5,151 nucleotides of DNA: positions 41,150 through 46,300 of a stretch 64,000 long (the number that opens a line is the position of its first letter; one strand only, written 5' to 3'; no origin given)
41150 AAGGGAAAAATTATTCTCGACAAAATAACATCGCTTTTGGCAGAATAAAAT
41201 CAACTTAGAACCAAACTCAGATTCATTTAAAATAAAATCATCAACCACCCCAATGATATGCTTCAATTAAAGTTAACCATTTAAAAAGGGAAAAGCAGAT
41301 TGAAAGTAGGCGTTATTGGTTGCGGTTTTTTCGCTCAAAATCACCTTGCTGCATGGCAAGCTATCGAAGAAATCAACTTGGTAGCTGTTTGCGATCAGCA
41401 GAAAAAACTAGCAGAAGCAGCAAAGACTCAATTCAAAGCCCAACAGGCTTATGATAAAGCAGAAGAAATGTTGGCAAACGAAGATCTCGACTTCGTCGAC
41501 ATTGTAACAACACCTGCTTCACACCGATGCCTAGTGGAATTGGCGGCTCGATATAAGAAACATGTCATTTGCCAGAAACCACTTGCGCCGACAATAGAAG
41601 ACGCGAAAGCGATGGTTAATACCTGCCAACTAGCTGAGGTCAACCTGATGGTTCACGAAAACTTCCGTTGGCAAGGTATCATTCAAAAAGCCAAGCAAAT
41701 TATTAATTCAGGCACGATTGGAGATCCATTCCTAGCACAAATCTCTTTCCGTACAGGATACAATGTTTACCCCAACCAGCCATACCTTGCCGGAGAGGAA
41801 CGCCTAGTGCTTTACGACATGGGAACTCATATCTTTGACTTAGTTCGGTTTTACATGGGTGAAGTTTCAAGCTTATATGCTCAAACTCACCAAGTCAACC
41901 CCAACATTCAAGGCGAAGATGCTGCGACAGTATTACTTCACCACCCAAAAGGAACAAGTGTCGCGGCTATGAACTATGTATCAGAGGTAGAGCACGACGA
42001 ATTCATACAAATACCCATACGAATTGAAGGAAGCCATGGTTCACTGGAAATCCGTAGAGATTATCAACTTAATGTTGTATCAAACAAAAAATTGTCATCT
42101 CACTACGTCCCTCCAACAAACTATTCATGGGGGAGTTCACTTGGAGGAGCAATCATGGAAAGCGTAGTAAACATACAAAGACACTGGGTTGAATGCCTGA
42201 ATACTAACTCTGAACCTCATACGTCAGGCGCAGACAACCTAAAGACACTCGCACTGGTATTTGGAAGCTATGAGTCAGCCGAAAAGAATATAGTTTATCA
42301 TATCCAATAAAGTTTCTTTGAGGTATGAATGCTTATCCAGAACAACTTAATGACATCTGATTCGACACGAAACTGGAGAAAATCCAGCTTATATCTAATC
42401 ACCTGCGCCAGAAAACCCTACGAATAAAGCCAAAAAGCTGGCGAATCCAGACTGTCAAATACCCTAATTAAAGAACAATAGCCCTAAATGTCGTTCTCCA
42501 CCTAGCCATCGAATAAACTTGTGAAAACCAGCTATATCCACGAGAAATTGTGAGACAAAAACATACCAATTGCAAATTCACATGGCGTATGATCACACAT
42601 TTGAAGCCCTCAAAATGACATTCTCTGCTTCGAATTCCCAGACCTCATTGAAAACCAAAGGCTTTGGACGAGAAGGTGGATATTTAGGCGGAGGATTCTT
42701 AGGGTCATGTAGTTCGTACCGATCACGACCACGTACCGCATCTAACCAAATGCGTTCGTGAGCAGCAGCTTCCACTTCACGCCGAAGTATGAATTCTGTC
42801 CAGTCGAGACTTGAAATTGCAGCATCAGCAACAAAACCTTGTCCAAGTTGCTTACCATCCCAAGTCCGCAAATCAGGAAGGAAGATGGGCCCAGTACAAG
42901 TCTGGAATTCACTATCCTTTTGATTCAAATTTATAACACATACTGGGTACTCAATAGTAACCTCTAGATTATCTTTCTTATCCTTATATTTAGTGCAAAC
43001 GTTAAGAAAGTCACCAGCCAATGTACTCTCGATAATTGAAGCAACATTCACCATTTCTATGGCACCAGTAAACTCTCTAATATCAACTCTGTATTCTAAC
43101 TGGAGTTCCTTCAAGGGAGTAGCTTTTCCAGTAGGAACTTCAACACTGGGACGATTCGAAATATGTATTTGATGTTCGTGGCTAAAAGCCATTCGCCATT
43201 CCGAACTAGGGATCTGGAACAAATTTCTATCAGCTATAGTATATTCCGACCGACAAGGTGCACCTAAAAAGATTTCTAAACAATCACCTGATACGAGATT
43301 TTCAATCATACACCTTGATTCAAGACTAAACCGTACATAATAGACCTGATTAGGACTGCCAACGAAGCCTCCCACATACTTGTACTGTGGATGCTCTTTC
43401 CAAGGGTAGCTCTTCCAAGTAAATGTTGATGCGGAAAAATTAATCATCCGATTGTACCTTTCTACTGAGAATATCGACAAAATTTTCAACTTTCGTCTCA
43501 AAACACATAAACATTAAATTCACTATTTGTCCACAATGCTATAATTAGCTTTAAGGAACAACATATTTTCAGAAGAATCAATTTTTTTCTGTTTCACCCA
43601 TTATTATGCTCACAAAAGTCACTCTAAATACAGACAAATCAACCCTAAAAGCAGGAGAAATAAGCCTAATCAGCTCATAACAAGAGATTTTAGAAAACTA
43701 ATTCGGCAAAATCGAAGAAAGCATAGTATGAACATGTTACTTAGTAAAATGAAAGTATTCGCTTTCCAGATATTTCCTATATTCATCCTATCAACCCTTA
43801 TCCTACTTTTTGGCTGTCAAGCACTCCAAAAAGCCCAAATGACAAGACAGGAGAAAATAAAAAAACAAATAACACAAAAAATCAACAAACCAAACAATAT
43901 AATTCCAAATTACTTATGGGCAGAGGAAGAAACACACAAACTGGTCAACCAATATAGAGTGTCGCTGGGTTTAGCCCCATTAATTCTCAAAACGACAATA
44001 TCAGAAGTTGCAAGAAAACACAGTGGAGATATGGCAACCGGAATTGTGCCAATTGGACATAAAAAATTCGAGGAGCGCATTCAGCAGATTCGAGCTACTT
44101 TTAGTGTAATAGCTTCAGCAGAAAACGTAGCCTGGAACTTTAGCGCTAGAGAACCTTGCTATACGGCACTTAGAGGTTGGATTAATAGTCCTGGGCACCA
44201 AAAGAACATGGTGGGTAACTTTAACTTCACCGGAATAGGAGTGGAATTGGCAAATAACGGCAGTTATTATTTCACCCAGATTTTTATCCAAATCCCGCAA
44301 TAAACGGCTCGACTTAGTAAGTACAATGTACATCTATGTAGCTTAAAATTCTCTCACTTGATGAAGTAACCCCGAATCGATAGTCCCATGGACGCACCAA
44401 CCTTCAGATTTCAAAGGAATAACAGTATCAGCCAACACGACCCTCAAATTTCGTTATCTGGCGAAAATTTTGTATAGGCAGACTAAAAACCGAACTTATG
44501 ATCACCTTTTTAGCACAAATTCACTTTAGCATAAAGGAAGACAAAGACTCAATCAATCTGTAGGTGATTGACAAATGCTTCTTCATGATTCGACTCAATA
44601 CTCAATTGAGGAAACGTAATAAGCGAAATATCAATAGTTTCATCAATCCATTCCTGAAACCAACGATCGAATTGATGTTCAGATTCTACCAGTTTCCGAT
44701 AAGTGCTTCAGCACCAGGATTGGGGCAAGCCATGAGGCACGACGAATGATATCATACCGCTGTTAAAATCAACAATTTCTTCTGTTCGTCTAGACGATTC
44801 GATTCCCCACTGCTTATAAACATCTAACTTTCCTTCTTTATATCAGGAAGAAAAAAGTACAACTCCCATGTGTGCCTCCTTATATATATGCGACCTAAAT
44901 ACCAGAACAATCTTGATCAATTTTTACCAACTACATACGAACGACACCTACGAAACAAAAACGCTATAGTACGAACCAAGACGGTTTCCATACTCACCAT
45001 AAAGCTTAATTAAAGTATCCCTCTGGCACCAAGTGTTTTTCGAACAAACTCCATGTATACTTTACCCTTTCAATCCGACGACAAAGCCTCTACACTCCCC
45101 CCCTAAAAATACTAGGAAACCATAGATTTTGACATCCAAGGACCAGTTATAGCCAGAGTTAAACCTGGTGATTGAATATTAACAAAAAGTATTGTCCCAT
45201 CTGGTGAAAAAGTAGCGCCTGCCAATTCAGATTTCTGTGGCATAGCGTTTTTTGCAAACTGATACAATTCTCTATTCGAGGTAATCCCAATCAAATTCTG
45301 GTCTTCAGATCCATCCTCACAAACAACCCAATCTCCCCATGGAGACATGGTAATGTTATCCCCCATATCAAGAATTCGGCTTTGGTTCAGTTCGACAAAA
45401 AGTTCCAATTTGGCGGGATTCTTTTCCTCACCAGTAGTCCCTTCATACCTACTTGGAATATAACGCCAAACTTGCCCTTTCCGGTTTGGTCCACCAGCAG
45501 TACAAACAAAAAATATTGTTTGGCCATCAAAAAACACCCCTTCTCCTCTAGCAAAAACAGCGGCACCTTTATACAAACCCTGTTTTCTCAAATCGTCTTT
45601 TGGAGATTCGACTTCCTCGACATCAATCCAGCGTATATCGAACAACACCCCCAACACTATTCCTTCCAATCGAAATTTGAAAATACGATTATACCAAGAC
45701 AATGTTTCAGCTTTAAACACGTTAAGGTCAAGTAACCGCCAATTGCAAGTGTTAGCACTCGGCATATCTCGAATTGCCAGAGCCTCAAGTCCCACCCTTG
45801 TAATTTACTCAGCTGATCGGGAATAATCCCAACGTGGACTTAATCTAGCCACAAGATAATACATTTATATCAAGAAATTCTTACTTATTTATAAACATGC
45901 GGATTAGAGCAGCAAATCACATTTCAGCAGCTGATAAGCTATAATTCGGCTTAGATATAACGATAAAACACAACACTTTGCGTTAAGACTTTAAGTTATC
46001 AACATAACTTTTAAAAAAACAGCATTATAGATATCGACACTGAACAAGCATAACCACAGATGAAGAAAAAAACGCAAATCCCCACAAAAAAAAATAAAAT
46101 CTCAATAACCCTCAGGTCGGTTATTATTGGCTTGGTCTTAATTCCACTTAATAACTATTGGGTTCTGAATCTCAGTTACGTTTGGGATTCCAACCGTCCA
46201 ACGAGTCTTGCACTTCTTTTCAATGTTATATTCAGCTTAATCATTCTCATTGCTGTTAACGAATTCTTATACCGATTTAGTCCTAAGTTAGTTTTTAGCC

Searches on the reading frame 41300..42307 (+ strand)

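Call 15: search_protein_families(library=pfam, proteins=[window:41300-42307:+], max_evalue=0.001)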
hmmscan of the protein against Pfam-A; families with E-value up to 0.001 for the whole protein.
window:41300-42307:+ (336 aa): 3 families
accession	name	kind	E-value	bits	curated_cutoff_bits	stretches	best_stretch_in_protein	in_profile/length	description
PF01408.29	GFO_IDH_MocA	-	6.3e-26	91.9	24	1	1-118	1-118/120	Oxidoreductase family, NAD-binding Rossmann fold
PF22725.1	GFO_IDH_MocA_C3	-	2.5e-20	73.1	27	1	128-250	1-124/124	GFO/IDH/MocA C-terminal domain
PF02894.22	GFO_IDH_MocA_C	-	9.1e-14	52.2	22.9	1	132-330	1-213/218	Oxidoreductase family, C-terminal alpha/beta domain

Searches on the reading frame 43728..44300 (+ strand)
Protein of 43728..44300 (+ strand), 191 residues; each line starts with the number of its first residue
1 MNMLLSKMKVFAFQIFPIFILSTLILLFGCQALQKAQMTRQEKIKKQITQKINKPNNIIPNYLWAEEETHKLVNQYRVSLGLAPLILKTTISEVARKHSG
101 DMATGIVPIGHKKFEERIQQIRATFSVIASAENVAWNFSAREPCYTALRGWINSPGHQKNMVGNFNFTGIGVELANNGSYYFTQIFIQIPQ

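Call 15: search_protein_families(library=pfam, proteins=[window:43728-44300:+], max_evalue=0.001)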
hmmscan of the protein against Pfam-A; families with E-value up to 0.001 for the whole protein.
window:43728-44300:+ (191 aa): 1 family
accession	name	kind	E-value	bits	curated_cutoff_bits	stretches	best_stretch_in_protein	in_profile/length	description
PF00188.32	CAP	-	5.1e-12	47.1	21.1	1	72-186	3-117/117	Cysteine-rich secretory protein family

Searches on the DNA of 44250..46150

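Call 86: search_rna_families(source=window, start=44250, end=46150, threshold=evalue, max_evalue=1)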
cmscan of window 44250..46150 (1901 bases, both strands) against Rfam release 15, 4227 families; matches with E-value up to 1: 0.
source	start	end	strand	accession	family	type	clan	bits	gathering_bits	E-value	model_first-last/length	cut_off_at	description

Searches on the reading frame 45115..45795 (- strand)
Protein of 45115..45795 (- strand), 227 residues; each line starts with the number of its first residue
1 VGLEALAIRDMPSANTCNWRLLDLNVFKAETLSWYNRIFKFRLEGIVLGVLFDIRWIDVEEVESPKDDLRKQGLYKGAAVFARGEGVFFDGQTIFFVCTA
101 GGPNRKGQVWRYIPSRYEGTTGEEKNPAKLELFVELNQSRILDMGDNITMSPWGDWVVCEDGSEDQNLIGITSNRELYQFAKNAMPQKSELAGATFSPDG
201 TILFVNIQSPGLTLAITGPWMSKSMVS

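Call 15: search_protein_families(library=pfam, proteins=[window:45115-45795:-], max_evalue=0.001)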
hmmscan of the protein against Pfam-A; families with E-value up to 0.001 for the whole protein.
window:45115-45795:- (227 aa): 1 family
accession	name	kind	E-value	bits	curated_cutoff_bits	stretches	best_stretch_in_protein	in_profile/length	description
PF05787.19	PhoX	-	4.8e-24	85.8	24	1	54-211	304-515/515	Alkaline phosphatase PhoX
